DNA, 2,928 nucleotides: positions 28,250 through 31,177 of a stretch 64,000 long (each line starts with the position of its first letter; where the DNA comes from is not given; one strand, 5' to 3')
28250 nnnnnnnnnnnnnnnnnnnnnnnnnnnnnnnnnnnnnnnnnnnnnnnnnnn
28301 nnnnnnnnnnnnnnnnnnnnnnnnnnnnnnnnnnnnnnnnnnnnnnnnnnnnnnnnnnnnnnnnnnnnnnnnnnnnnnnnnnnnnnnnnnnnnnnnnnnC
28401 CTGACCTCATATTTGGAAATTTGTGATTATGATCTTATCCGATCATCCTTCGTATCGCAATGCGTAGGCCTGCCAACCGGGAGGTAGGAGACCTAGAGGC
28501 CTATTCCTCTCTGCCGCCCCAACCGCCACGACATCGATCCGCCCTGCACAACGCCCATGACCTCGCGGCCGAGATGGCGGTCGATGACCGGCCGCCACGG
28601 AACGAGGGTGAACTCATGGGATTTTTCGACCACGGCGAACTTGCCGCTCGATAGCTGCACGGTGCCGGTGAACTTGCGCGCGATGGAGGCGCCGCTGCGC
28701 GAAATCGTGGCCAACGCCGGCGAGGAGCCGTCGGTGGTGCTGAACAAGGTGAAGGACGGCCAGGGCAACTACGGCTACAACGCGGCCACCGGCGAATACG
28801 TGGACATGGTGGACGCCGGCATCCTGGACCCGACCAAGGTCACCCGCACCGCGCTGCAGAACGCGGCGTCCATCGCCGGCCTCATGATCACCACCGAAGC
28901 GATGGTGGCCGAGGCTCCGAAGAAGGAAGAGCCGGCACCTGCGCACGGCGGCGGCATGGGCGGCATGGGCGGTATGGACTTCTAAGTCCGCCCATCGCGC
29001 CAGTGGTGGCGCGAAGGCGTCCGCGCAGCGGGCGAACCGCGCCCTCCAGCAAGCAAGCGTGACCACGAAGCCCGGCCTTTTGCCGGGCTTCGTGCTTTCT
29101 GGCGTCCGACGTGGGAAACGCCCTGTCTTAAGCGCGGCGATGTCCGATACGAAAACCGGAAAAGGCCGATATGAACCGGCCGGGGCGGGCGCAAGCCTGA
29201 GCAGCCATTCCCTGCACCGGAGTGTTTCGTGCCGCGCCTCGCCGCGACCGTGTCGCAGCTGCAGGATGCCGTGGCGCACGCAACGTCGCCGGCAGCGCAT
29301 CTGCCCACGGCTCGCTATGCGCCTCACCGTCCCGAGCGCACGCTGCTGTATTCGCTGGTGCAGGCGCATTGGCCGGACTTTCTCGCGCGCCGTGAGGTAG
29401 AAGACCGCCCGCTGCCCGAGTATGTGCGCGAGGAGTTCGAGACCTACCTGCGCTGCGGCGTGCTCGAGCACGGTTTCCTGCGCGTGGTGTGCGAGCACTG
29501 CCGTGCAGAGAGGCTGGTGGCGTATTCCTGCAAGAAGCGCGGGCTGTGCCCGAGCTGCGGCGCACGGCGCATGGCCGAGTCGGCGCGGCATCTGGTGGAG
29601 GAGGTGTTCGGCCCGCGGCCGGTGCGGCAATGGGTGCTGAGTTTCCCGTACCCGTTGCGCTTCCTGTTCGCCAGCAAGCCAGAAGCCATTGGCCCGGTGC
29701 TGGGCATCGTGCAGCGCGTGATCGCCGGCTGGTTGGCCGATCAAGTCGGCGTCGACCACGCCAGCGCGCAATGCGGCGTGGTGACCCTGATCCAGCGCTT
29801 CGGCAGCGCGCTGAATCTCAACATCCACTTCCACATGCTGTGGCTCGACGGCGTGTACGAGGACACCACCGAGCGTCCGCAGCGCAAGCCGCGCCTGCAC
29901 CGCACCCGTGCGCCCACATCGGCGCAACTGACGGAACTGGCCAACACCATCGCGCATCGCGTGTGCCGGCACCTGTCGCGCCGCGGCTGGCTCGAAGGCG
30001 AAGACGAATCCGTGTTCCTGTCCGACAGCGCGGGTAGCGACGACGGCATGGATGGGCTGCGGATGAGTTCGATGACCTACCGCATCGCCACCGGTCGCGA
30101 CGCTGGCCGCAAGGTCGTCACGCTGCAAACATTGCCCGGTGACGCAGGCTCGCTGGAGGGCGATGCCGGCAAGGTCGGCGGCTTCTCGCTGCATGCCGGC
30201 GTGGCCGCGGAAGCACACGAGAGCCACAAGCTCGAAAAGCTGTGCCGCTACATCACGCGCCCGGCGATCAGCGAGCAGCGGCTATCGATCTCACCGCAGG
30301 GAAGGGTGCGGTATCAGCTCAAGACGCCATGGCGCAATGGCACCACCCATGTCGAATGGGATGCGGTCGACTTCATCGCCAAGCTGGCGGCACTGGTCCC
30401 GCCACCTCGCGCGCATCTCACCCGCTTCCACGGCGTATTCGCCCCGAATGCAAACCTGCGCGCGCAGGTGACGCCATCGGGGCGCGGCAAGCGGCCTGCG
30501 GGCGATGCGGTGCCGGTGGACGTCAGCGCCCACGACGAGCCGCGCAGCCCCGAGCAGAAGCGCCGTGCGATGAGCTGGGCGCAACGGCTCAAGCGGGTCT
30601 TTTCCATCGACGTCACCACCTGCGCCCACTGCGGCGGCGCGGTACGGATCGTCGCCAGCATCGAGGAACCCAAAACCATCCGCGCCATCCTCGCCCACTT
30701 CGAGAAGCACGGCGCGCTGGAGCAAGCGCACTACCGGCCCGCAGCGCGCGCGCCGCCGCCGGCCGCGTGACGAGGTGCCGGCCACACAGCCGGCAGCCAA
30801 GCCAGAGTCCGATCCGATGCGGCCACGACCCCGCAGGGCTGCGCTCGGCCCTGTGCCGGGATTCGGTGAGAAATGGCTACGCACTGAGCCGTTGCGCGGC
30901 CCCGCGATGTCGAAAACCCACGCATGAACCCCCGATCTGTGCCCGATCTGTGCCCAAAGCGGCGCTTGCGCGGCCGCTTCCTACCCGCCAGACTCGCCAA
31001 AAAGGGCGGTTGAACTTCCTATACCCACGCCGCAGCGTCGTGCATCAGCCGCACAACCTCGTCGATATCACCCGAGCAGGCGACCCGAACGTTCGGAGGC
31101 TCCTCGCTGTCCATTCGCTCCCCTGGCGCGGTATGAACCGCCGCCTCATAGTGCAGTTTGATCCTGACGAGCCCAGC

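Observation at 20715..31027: Array of three diverged ISCR3-family (ISCR27-like) elements, each followed by different DNA after its oriIS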

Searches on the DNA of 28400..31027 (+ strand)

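Call 11: search_dna_similar(query=window:28400-31027:+, collection=plasmids, mode=near, max_rows=40, rows=spread)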
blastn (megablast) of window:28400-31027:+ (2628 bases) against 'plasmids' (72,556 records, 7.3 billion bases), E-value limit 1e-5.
Records with a match: 3256; places in all: 3610; records where one place covers at least 80% of the query: 445.
Best place of each record, by identity: >=99% 23; 95-99% 120; 90-95% 2408; 80-90% 702; 60-80% 3.
By first word of the organism name: Escherichia 1186; Klebsiella 797; Salmonella 596; Enterobacter 107; Citrobacter 83; Acinetobacter 81; Shigella 66; Pseudomonas 65; Providencia 56; Proteus 38; and 35 more.
By predicted mobility (MOB-suite, as given by PLSDB): conjugative 2415; non-mobilizable 484; mobilizable 357.
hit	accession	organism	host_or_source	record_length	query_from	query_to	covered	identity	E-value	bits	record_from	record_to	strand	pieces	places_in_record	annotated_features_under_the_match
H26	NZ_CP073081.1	Pseudomonas aeruginosa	Homo sapiens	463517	1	2628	100%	100.0%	0e+0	4854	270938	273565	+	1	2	transposase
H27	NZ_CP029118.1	Escherichia coli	-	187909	276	2628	87%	91.3%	0e+0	3113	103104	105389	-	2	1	IS91 family transposase | groL: chaperonin GroEL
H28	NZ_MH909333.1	Klebsiella pneumoniae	Shanxi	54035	276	2628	87%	91.3%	0e+0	3113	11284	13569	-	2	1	IS91 family transposase | groL: chaperonin GroEL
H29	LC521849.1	Klebsiella pneumoniae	Homo sapiens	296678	276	2628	87%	91.3%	0e+0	3108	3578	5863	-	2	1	IS91 family transposase | groL: 60 kDa chaperonin | hypothetical protein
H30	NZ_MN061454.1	Enterobacter cloacae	-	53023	276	2628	87%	91.4%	0e+0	3113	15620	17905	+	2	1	IS91 family transposase | groL: chaperonin GroEL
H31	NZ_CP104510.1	Escherichia coli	Poultry,Backyard chicken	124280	276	2628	87%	91.4%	0e+0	3114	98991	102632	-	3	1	transposase | IS256-like element ISEc58 family transposase | groL: chaperonin GroEL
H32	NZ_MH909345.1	Klebsiella pneumoniae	Chongqing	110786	789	2628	70%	88.1%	0e+0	2167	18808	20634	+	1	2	IS91 family transposase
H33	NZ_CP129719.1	Klebsiella pneumoniae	Homo sapiens,whole organism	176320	789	2628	70%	85.9%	0e+0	1932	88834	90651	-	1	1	IS91 family transposase | LysR family transcriptional regulator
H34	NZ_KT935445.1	Klebsiella pneumoniae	Trachael aspirate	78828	789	2625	70%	84.4%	0e+0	1785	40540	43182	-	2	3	IS6-like element IS26 family transposase | hypothetical protein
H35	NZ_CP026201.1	Escherichia coli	Homo sapiens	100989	792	2625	70%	84.4%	0e+0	1772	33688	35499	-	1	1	IS91 family transposase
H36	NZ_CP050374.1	Klebsiella pneumoniae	Homo sapiens,urine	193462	1089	2627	59%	96.6%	0e+0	2948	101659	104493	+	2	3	16S rRNA (guanine(1405)-N(7))-methyltransferase RmtF1 | rmtF: 16S rRNA methyltransferase (G1405) | rmtF1: 16S rRNA (guanine(1405)-N(7))-methyltransferase RmtF1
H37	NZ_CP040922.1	Escherichia coli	Homo sapiens,feces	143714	909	2625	65%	84.8%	0e+0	1705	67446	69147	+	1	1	none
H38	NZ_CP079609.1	Klebsiella pneumoniae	Homo sapiens,Pus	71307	792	2271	56%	85.8%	0e+0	1552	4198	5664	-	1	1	IS91 family transposase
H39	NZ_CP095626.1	Klebsiella pneumoniae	Homo sapiens,Pure culture one microbial ...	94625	792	2271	56%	85.8%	0e+0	1546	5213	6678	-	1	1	none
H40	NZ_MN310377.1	Klebsiella pneumoniae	-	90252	276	1422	41%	85.2%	0e+0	1097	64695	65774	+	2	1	groL: chaperonin GroEL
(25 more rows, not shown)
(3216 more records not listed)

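Call 12: get_annotated_region(hit=H28, flank=7000)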
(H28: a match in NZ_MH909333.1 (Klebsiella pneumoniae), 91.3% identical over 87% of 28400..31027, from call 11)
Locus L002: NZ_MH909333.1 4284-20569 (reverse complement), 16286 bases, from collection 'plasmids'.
description: Klebsiella pneumoniae strain 7-SP plasmid p7SP-NDM, complete sequence
organism: Klebsiella pneumoniae (NCBI taxid 573)
taxonomy: Bacteria; Pseudomonadota; Gammaproteobacteria; Enterobacterales; Enterobacteriaceae; Klebsiella; Klebsiella pneumoniae
host: -; source: Shanxi; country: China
typing (MOB-suite, as given by PLSDB): conjugative; replicon IncX3; relaxase MOBP; mating-pair formation MPF_T
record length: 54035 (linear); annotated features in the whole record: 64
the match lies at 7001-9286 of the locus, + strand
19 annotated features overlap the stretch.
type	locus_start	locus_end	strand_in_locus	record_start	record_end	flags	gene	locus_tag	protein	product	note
CDS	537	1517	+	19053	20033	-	-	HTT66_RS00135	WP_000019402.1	IS5-like element IS5 family transposase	GO:0006313 - DNA transposition [Evidence IEA]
CDS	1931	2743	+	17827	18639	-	-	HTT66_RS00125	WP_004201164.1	subclass B1 metallo-beta-lactamase NDM-1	-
predicted_resistance_gene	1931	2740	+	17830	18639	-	blaNDM-1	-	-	subclass B1 metallo-beta-lactamase NDM-1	predicted by amrfinderplus; class BETA-LACTAM; identity 100.0%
predicted_resistance_gene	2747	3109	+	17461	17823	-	ble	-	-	bleomycin binding protein Ble-MBL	predicted by amrfinderplus; class BLEOMYCIN; identity 100.0%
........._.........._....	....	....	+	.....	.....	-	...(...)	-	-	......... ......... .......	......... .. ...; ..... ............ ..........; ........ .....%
CDS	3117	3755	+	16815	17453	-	-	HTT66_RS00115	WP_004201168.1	phosphoribosylanthranilate isomerase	GO:0000162 - tryptophan biosynthetic process [Evidence IEA]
CDS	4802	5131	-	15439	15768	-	cutA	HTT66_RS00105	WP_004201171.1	divalent-cation tolerance protein CutA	GO:0010038 - response to metal ion [Evidence IEA]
CDS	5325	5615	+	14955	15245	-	groES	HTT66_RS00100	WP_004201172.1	co-chaperone GroES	GO:0006457 - protein folding [Evidence IEA]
CDS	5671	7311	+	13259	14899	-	groL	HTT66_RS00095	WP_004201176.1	chaperonin GroEL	GO:0006457 - protein folding [Evidence IEA]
CDS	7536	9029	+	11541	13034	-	-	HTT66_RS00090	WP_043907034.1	IS91 family transposase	-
CDS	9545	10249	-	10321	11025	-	-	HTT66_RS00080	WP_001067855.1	IS6-like element IS26 family transposase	GO:0006313 - DNA transposition [Evidence IEA]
CDS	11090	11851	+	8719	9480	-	-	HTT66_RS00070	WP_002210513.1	DeoR/GlpR family DNA-binding transcription regulator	-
CDS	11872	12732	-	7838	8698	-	-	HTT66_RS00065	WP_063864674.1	extended-spectrum class A beta-lactamase SHV-31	-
predicted_resistance_gene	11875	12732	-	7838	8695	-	blaSHV-31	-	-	extended-spectrum class A beta-lactamase SHV-31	predicted by amrfinderplus; class BETA-LACTAM; identity 100.0%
CDS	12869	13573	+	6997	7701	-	-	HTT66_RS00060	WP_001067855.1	IS6-like element IS26 family transposase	GO:0006313 - DNA transposition [Evidence IEA]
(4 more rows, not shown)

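Call 13: get_annotated_region(hit=H36, flank=4000)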
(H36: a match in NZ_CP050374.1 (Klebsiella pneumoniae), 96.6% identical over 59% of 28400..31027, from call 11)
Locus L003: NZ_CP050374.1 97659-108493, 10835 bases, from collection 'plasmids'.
description: Klebsiella pneumoniae strain 50595 plasmid p50595_NDM_1, complete sequence
organism: Klebsiella pneumoniae (NCBI taxid 573)
taxonomy: Bacteria; Pseudomonadota; Gammaproteobacteria; Enterobacterales; Enterobacteriaceae; Klebsiella; Klebsiella pneumoniae
host: -; source: Homo sapiens,urine; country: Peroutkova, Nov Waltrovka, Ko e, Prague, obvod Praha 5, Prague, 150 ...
typing (MOB-suite, as given by PLSDB): non-mobilizable; replicon IncFIB,IncFII,rep_cluster_1418,rep_cluster_2183
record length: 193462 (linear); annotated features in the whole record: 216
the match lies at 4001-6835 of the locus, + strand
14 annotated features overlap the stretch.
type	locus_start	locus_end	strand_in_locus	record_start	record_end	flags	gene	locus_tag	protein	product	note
CDS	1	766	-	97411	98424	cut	intI1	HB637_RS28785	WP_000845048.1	class 1 integron integrase IntI1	-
CDS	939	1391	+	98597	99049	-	-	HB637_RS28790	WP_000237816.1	NAD(+)--rifampin ADP-ribosyltransferase Arr-2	-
predicted_resistance_gene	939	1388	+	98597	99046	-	arr-2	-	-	NAD(+)--rifampin ADP-ribosyltransferase Arr-2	predicted by amrfinderplus; class RIFAMYCIN; identity 100.0%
CDS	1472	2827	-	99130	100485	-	ltrA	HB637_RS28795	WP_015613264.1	group II intron reverse transcriptase/maturase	GO:0000373 - Group II intron splicing [Evidence IEA]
predicted_resistance_gene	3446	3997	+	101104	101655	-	aac(6')-Ib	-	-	AAC(6')-Ib family aminoglycoside 6'-N-acetyltransferase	predicted by amrfinderplus; class AMINOGLYCOSIDE; identity 100.0%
CDS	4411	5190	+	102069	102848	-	-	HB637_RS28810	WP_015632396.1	16S rRNA (guanine(1405)-N(7))-methyltransferase RmtF1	-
predicted_resistance_gene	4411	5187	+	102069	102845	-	rmtF1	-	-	16S rRNA (guanine(1405)-N(7))-methyltransferase RmtF1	predicted by amrfinderplus; class AMINOGLYCOSIDE; identity 100.0%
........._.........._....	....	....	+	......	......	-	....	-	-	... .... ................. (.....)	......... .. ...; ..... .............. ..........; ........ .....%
predicted_resistance_gene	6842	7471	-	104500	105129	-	catB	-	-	type B chloramphenicol O-acetyltransferase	predicted by amrfinderplus; class PHENICOL; identity 100.0%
CDS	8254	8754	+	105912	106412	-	-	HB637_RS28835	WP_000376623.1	GNAT family N-acetyltransferase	-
CDS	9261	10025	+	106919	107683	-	-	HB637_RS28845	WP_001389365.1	IS6-like element IS6100 family transposase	GO:0006313 - DNA transposition [Evidence IEA]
CDS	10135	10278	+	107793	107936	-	-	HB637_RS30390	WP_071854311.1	NTP-binding protein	-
CDS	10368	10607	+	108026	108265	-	-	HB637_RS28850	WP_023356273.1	ribbon-helix-helix domain-containing protein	-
CDS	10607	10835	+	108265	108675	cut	-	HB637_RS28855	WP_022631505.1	putative toxin-antitoxin system toxin component, PIN family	-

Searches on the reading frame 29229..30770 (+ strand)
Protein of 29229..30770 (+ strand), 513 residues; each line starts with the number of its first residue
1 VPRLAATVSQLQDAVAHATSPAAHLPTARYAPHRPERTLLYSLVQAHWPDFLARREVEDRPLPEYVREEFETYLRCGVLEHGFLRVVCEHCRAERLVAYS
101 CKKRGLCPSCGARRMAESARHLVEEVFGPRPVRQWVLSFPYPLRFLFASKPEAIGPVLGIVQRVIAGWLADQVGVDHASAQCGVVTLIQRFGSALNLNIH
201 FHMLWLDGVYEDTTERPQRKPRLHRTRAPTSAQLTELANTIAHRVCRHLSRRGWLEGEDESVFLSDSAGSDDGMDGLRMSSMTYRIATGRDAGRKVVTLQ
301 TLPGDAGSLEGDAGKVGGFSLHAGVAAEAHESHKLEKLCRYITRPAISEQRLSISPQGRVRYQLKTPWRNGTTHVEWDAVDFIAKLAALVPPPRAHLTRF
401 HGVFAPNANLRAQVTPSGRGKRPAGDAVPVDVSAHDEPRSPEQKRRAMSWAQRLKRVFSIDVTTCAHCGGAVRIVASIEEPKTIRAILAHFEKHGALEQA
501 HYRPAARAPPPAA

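Call 10: search_protein_families(library=pfam, proteins=[window:29229-30770:+])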
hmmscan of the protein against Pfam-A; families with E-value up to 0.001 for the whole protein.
window:29229-30770:+ (513 aa): 2 families
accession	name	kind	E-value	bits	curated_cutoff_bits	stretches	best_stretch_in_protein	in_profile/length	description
PF04986.18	Y2_Tnp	-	3.7e-35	122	20.9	1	183-406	1-180/183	Putative transposase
PF14319.11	Zn_Tnp_IS91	-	3e-18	66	26.3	1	44-138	2-89/90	Transposase zinc-binding domain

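Call 40: search_protein_families(library=ncbifam, proteins=[window:29229-30770:+])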
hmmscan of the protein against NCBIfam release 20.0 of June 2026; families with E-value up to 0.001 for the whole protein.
window:29229-30770:+ (513 aa): 2 families
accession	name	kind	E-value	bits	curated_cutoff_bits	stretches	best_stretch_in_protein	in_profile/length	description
NF052416.1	ISCR_clade_Ia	exception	0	1134.8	925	1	1-513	1-509/509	ISCR element clade Ia family transposase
NF033538.2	transpos_IS91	equivalog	3.5e-28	98.6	125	2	42-214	4-167/356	IS91 family transposase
